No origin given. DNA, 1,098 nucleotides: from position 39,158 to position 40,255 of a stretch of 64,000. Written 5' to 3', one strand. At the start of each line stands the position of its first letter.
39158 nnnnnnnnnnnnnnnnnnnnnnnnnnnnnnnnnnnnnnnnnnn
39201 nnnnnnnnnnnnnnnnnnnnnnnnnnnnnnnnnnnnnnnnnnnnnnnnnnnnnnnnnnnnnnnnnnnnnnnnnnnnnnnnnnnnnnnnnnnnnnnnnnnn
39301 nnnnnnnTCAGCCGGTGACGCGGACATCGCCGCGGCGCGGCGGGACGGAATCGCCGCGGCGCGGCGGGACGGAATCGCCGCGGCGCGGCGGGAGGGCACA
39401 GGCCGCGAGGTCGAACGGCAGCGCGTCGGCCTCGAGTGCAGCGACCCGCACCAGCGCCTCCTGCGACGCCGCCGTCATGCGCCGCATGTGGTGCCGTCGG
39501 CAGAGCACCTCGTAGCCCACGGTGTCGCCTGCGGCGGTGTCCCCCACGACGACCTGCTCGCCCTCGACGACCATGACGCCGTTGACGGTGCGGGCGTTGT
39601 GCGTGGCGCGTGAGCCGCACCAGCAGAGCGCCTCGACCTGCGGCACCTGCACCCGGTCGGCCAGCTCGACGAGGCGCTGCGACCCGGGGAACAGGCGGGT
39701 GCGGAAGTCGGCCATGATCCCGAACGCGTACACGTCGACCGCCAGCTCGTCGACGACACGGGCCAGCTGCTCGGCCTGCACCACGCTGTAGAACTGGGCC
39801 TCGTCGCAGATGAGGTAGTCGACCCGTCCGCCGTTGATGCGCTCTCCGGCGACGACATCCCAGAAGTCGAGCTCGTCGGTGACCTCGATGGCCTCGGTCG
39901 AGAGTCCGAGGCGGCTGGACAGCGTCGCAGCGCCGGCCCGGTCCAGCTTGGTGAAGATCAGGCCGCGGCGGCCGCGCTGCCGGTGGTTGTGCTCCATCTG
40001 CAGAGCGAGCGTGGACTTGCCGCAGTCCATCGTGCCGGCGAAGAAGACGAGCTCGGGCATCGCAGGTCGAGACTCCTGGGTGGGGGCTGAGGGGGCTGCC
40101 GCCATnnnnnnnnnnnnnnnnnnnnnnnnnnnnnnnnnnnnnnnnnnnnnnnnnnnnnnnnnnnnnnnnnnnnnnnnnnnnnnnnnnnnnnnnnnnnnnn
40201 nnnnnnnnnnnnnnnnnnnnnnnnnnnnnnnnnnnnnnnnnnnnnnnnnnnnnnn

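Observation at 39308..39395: A 24-bp tandem repeat gives Tdk an RGD-bearing tail and overlaps the rhodanese start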

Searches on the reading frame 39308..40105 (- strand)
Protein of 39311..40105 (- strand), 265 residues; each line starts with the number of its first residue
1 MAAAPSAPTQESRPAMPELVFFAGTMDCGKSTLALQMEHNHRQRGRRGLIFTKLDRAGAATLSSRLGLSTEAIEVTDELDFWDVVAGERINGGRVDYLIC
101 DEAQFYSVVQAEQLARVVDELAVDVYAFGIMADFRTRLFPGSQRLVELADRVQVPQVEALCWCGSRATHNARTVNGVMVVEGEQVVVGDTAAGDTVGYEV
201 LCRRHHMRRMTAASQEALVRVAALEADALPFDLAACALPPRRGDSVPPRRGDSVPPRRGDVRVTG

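Call 4: search_protein_families(library=pfam, proteins=[window:39311-40060:-])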
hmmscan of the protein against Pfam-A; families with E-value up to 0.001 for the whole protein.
seq(250 aa): 1 family
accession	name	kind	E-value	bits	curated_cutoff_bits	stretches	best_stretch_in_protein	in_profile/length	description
PF00265.24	TK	-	6.7e-20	72.1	20.6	1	4-191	3-176/176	Thymidine kinase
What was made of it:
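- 39308..40060 (-): tdk CDS (250 aa), a TK1-like thymidine kinase; stop TGA at 39310-39308. Pfam PF00265 TK, E 6.7e-20, residues 4-191 (call 4).
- On TK1-like thymidine kinase (Pfam PF00265): 72.1 bits against a cut-off of 20.6 (call 4).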

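Call 5: find_related_loci(query=window:39311-40060:-, collection=genome_contigs, flank=3000)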
Query seq(250 aa) (250 aa) in genome_contigs; peptide patterns used: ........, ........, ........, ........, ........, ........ (x = any residue, [..] = any of these).
600 stretches matched a pattern (row limit reached: there are more); 569 encode a relative of the query (tblastn E <= 1e-3); the best 80 are kept; 80 distinct loci.
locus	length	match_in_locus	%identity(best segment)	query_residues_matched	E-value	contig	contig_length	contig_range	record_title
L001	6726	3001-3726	96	1-250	1e-156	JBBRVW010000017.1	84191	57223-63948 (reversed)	MAG: Actinomycetes bacterium isolate La3_metabat2.260 La3_metabat2.260_K_4997_L_84191_cov_28.7275, whole genome shotgun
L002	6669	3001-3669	96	1-223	8e-133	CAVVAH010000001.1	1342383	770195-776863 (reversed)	MAG: uncultured Actinomycetota bacterium isolate MFD04212.bin.1.292 genome assembly, contig: contig_1395, whole genome s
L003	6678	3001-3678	91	1-226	5e-130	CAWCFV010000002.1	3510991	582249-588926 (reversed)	MAG: uncultured Actinomycetota bacterium isolate MFD01275.bin.1.13 genome assembly, contig: contig_4931, whole genome sh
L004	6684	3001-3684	90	1-228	6e-126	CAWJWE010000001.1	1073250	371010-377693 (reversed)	MAG: uncultured Actinomycetota bacterium isolate MFD09206.bin.2.168 genome assembly, contig: contig_11773, whole genome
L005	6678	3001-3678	85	1-226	2e-119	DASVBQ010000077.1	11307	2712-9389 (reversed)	MAG TPA_asm: Actinomycetes bacterium isolate SMAG_U1983 k141_1942897, whole genome shotgun sequence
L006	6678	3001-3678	85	1-226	1e-118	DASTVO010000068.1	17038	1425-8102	MAG TPA_asm: Actinomycetes bacterium isolate SMAG_U2361 k141_590885, whole genome shotgun sequence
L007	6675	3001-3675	78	1-225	6e-118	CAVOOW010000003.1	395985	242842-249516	MAG: uncultured Actinomycetota bacterium isolate MFD00392.bin.1.14 genome assembly, contig: contig_23371, whole genome s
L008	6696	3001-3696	77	1-227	2e-107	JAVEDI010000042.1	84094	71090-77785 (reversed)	MAG: Actinomycetota bacterium isolate BP_173 scaffold_4233363, whole genome shotgun sequence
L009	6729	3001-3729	69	3-235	3e-105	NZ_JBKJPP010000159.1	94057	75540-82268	MAG: Lapillicoccus sp. isolate ant_bin.464 k117_390829, whole genome shotgun sequence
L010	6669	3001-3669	72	3-227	1e-103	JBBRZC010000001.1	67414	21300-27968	MAG: Actinomycetales bacterium isolate metawrap_la5_2 metawrap_la5_2_K_187393_L_67414_cov_69.3974, whole genome shotgun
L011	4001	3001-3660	73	3-225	1e-103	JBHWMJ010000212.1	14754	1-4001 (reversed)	MAG: Marihabitans sp. isolate MAG_WS_CA_207 k141_48636, whole genome shotgun sequence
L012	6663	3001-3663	71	3-225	1e-103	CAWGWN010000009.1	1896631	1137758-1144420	MAG: uncultured Actinomycetota bacterium isolate MFD02581.bin.1.211 genome assembly, contig: contig_9967, whole genome s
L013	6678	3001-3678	70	3-226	1e-102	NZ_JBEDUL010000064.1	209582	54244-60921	MAG: Intrasporangium sp. isolate Bin.014.pasture_P3 k127_3826697, whole genome shotgun sequence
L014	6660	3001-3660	69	1-224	1e-99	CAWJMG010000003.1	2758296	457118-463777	MAG: uncultured Actinomycetes bacterium isolate MFD02832.bin.1.159 genome assembly, contig: contig_7793, whole genome sh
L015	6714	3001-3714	66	1-241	3e-99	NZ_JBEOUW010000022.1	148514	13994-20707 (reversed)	Kitasatospora sp. NPDC096140 NPDC096140_221_E7.ctg-0022, whole genome shotgun sequence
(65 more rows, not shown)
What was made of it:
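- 39398..39487 (-): Codons 192-221 of tdk: the conserved actinobacterial C-terminal extension MRRMT............ that follows the CRRHH zinc-site motif. 80 genome loci align out to query residue about 216-227 (call 5).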

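Call 9: find_homologous_proteins(query=window:39311-40060:-, max_evalue=1e-60)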
Query seq(250 aa) (250 aa): 7885 proteins with E <= 1e-60 among 8000 candidates; the best 120 are listed.
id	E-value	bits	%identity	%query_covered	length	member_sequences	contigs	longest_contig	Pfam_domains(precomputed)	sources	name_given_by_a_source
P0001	5.9e-139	480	92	93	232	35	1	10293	PF00265.25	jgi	jgi:thymidine kinase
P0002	5.6e-135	467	92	90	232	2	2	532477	PF00265.25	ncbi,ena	-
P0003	3.1e-131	455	90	90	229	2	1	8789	PF00265.25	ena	-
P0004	1.1e-130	453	90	91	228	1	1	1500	PF00265.25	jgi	jgi:thymidine kinase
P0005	2.6e-130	451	88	91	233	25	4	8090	PF00265.25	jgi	jgi:thymidine kinase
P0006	2.7e-130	451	90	91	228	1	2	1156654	PF00265.25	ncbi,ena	-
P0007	2.7e-130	451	90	91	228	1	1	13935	PF00265.25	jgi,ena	jgi:thymidine kinase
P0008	4.9e-130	451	89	91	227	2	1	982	PF00265.25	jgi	jgi:thymidine kinase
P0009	6.1e-130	450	89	91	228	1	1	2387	PF00265.25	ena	-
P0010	1.1e-129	449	89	91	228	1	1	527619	PF00265.25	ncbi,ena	-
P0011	1.3e-129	449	89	91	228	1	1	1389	PF00265.25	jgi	jgi:thymidine kinase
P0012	2.6e-129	448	89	91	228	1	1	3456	PF00265.25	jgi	jgi:thymidine kinase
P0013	4.6e-129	447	89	91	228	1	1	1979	PF00265.25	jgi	jgi:thymidine kinase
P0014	6.9e-128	444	87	90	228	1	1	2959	PF00265.25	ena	-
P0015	1.0e-127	443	89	90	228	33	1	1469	PF00265.25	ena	-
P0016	5.1e-126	437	86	91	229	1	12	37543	PF00265.25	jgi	jgi:thymidine kinase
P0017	1.9e-125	436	85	91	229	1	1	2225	PF00265.25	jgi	jgi:thymidine kinase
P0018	2.8e-125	435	85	91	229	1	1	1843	PF00265.25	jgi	jgi:thymidine kinase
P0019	8.2e-125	434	86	90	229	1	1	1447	PF00265.25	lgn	-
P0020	1.3e-124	433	87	89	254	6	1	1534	PF00265.25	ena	-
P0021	1.4e-124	433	87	90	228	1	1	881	PF00265.25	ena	-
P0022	2.2e-124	432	85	91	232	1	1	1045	PF00265.25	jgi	jgi:thymidine kinase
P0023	3.2e-124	432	86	90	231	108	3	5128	PF00265.25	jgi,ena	jgi:thymidine kinase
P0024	5.5e-124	431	86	90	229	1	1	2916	PF00265.25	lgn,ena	-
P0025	7.7e-124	430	85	91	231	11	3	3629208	PF00265.25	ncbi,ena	-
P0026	9.5e-124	430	85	90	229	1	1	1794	PF00265.25,PF13401.13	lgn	-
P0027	1.3e-123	430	86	90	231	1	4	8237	PF00265.25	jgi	jgi:thymidine kinase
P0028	4.8e-123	428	85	90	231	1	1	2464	PF00265.25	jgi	jgi:thymidine kinase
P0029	5.6e-123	427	85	90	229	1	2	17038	PF00265.25,PF13401.13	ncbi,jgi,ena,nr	ncbi:MAG TPA: thymidine kinase [Actinomycetes bacterium]|jgi:thymidine kinase|nr:thymidine kinase [A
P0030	6.3e-123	427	85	90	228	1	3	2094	PF00265.25,PF13401.13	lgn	-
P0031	7.5e-123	427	85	91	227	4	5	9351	PF00265.25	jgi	jgi:thymidine kinase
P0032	1.2e-122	426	85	90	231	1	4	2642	PF00265.25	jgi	jgi:thymidine kinase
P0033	2.3e-122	426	85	91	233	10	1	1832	PF00265.25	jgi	jgi:thymidine kinase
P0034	2.5e-122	425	86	90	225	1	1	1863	PF00265.25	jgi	jgi:thymidine kinase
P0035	2.5e-122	425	85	90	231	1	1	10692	PF00265.25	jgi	jgi:thymidine kinase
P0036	4.8e-122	424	83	91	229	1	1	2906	PF00265.25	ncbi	ncbi:MAG: thymidine kinase [Actinomycetes bacterium]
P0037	1.6e-121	423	85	90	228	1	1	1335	PF00265.25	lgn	-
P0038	2.9e-121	422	83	90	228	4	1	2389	PF00265.25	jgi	jgi:thymidine kinase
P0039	2.2e-120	419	83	91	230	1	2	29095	PF00265.25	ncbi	ncbi:MAG: thymidine kinase [Actinomycetes bacterium]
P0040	2.7e-120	419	84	90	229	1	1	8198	PF00265.25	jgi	jgi:thymidine kinase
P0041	2.8e-120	419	84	90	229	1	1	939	PF00265.25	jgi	jgi:thymidine kinase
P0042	3.0e-120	419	84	90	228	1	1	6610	PF00265.25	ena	-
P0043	3.4e-120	418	85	87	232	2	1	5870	PF00265.25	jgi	jgi:thymidine kinase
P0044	3.4e-120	418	82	91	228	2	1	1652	PF00265.25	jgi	jgi:thymidine kinase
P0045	3.4e-120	418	83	90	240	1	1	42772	PF00265.25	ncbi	-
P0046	1.2e-119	417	83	90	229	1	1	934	PF00265.25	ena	-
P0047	1.3e-119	417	83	90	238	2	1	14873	PF00265.25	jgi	jgi:thymidine kinase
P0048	2.6e-119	415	81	90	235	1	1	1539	PF00265.25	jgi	jgi:thymidine kinase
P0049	4.1e-119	415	83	91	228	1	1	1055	PF00265.25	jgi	jgi:thymidine kinase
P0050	9.7e-119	414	81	90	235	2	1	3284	PF00265.25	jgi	jgi:thymidine kinase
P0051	1.1e-118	413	82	91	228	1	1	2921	PF00265.25,PF13401.13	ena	-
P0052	1.9e-118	413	85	87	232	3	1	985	PF00265.25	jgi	jgi:thymidine kinase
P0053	4.3e-118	412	82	90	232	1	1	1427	PF00265.25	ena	-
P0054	6.2e-118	411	82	90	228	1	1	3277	PF00265.25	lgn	-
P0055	9.8e-118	410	82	90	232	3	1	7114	PF00265.25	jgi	jgi:thymidine kinase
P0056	1.4e-117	410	83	90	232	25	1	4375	PF00265.25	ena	-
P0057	1.6e-117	410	82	91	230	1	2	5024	PF00265.25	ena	-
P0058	2.1e-117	409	83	90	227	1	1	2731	PF00265.25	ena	-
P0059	2.4e-117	409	81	92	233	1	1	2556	PF00265.25,PF13401.13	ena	-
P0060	3.0e-117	409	82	91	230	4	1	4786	PF00265.25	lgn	-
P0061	3.9e-117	408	81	90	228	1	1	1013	PF00265.25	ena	-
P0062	4.1e-117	408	78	95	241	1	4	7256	PF00265.25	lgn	-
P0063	6.6e-117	408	81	90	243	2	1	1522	PF00265.25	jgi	jgi:thymidine kinase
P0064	8.9e-117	407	78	96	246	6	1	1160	PF00265.25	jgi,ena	-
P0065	3.0e-116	405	81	90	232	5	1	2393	PF00265.25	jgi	jgi:thymidine kinase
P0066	9.9e-116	404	80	90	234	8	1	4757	PF00265.25,PF13401.13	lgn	-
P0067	1.6e-115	403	79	90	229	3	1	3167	PF00265.25,PF13401.13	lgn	-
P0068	7.2e-115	401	79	90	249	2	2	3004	PF00265.25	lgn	-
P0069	7.5e-115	401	75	95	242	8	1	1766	PF00265.25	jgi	jgi:thymidine kinase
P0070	1.4e-114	400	80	88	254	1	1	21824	PF00265.25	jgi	jgi:thymidine kinase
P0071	2.2e-114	399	79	91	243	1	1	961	PF00265.25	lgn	-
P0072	3.8e-114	399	79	91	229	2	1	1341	PF00265.25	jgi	jgi:thymidine kinase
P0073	3.8e-114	399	80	90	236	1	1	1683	PF00265.25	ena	-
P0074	4.0e-114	399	78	91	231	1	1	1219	PF00265.25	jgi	-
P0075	4.1e-114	398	78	91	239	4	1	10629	PF00265.25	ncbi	ncbi:MAG: thymidine kinase [Actinomycetes bacterium]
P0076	4.8e-114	398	76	97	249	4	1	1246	PF00265.25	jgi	jgi:thymidine kinase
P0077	6.0e-114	398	80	91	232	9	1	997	PF00265.25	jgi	-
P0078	7.9e-114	398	77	92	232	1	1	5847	PF00265.25,PF13401.13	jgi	jgi:thymidine kinase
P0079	9.5e-114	397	81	90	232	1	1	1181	PF00265.25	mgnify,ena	mgnify:CR=1 FL=1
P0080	1.6e-113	397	80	87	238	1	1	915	PF00265.25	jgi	jgi:thymidine kinase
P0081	1.8e-113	396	79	91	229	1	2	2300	PF00265.25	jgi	jgi:thymidine kinase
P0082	1.8e-113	396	79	89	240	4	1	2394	PF00265.25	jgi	jgi:thymidine kinase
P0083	1.9e-113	396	78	91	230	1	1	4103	PF00265.25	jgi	jgi:thymidine kinase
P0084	1.9e-113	396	78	91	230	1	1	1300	PF00265.25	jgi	jgi:thymidine kinase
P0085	2.3e-113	396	80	89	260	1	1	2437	PF00265.25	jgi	jgi:thymidine kinase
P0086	2.5e-113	396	79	89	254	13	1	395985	PF00265.25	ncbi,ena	-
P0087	3.6e-113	395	80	89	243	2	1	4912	PF00265.25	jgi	jgi:thymidine kinase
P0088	8.2e-113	394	78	94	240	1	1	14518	PF00265.25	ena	-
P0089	1.1e-112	394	78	90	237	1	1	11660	PF00265.25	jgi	jgi:thymidine kinase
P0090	1.7e-112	393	79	90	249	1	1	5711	PF00265.25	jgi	jgi:thymidine kinase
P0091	2.8e-112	392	80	90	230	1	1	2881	PF00265.25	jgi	jgi:thymidine kinase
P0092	5.7e-112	391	82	90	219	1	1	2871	PF00265.25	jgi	jgi:thymidine kinase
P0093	7.5e-112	391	78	91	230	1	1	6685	PF00265.25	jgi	jgi:thymidine kinase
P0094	1.1e-111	391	84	86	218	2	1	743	PF00265.25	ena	-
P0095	1.8e-111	390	78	91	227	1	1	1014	PF00265.25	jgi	-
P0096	1.9e-111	390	84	86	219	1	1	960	PF00265.25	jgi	jgi:thymidine kinase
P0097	7.8e-111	388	78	86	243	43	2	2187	PF00265.25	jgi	-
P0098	1.3e-110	387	78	87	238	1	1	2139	PF00265.25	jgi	jgi:thymidine kinase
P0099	5.4e-110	385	75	90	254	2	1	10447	PF00265.25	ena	-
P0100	6.3e-110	385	77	91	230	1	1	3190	PF00265.25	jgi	jgi:thymidine kinase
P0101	7.9e-110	384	76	92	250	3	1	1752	PF00265.25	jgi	jgi:thymidine kinase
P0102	3.6e-109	382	76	90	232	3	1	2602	PF00265.25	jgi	jgi:thymidine kinase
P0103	4.6e-109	382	78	90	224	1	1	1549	PF00265.25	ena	-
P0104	1.1e-108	381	76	95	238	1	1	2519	PF00265.25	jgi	jgi:thymidine kinase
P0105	4.2e-108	379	77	91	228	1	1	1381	PF00265.25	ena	-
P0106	1.5e-107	377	77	91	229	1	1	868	PF00265.25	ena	-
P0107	2.8e-107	376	73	94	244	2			PF00265.25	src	-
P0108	5.0e-107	375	78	84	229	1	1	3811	PF00265.25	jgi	jgi:thymidine kinase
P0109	6.9e-106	372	79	86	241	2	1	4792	PF00265.25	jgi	jgi:thymidine kinase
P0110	1.1e-105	371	73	92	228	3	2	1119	PF00265.25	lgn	-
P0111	3.5e-105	369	77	87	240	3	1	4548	PF00265.25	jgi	jgi:thymidine kinase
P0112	5.2e-105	369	75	90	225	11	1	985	PF00265.25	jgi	jgi:thymidine kinase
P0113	6.7e-105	368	83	79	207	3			PF00265.25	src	-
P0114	1.7e-104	367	73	91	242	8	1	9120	PF00265.25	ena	-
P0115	2.7e-104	366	72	94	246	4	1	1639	PF00265.25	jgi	jgi:thymidine kinase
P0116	2.8e-104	366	74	90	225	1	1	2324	PF00265.25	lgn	-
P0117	3.3e-104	366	76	90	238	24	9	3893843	PF00265.25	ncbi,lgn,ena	-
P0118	4.4e-104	366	68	94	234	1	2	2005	PF00265.25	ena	-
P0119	5.3e-104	365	74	91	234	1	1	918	PF00265.25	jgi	jgi:thymidine kinase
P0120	6.0e-104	365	73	90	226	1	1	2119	PF00265.25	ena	-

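Call 16: find_encoding_contigs(protein=window:39308-40060:-, flank=3000, max_places=6)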
Protein window:39308-40060:- (250 aa): no gene with exactly this product is on record in the collection.
